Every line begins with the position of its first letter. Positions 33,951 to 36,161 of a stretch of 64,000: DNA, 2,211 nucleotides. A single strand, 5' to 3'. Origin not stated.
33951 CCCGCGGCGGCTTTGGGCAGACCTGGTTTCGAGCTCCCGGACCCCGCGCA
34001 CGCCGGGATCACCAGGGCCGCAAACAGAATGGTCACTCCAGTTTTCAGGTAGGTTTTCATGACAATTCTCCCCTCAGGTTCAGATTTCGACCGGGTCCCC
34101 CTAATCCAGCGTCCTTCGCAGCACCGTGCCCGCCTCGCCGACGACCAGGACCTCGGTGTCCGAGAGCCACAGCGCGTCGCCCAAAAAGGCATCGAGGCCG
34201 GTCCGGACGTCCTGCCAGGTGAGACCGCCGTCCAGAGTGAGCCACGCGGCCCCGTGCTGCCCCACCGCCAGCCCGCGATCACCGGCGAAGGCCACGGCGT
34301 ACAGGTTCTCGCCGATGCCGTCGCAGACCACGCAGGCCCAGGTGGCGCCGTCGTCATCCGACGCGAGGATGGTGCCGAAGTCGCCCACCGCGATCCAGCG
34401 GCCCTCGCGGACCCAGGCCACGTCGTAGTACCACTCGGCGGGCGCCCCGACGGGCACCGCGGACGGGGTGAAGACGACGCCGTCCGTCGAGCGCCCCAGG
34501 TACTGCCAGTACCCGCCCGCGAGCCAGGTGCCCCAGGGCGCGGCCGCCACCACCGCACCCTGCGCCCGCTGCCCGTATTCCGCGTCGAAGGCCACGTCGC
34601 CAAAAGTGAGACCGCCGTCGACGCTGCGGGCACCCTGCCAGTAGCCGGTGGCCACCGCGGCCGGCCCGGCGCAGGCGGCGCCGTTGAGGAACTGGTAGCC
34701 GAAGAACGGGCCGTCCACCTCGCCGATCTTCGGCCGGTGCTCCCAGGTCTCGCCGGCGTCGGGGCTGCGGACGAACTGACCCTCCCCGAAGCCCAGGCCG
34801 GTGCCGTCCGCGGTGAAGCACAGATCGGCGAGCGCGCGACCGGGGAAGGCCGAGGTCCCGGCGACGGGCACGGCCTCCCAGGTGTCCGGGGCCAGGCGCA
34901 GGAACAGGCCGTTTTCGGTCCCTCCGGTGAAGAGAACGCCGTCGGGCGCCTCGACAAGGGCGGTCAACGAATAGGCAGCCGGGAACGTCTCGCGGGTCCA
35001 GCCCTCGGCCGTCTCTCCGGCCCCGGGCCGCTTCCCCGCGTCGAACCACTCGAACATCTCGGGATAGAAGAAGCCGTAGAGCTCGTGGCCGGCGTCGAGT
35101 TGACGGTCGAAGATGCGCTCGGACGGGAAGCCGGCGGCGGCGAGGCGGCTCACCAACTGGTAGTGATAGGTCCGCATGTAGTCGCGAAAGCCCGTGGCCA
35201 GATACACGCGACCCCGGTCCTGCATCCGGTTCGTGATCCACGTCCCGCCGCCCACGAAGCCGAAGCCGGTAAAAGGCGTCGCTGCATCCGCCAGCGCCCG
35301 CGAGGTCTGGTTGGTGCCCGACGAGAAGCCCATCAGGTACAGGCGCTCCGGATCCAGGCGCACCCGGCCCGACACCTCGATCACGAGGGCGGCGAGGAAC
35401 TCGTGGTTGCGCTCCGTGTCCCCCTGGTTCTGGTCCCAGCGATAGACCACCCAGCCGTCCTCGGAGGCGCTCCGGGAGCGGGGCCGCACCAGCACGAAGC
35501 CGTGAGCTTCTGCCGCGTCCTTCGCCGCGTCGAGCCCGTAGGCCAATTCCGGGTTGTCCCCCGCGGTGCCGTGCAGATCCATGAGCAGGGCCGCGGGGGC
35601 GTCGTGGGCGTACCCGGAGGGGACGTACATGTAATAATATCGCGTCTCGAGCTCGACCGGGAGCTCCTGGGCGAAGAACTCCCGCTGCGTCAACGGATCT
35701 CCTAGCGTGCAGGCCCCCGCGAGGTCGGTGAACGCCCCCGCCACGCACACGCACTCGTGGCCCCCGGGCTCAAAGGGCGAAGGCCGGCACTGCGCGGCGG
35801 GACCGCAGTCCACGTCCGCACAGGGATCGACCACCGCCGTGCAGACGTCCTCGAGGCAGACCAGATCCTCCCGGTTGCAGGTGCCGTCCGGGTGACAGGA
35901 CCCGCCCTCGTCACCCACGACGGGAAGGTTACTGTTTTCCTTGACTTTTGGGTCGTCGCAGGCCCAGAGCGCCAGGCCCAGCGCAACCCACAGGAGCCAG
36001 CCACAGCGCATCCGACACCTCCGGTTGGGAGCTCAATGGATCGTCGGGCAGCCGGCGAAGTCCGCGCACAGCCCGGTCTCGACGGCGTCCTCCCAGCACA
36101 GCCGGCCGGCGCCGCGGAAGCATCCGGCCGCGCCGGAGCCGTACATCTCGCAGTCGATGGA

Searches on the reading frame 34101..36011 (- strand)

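Call 74: search_protein_families(library=pfam, proteins=[window:34101-36011:-], max_evalue=0.00001)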
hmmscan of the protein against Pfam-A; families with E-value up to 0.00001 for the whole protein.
window:34101-36011:- (636 aa): 2 families
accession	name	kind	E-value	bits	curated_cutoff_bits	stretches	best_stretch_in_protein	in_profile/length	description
PF14870.12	PSII_BNR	-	3.8e-09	36.7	27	0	513-588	221-298/303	Photosynthesis system II assembly factor YCF48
PF10503.15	Esterase_PHB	-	4.3e-06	26.6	23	1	126-236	3-111/219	Esterase PHB depolymerase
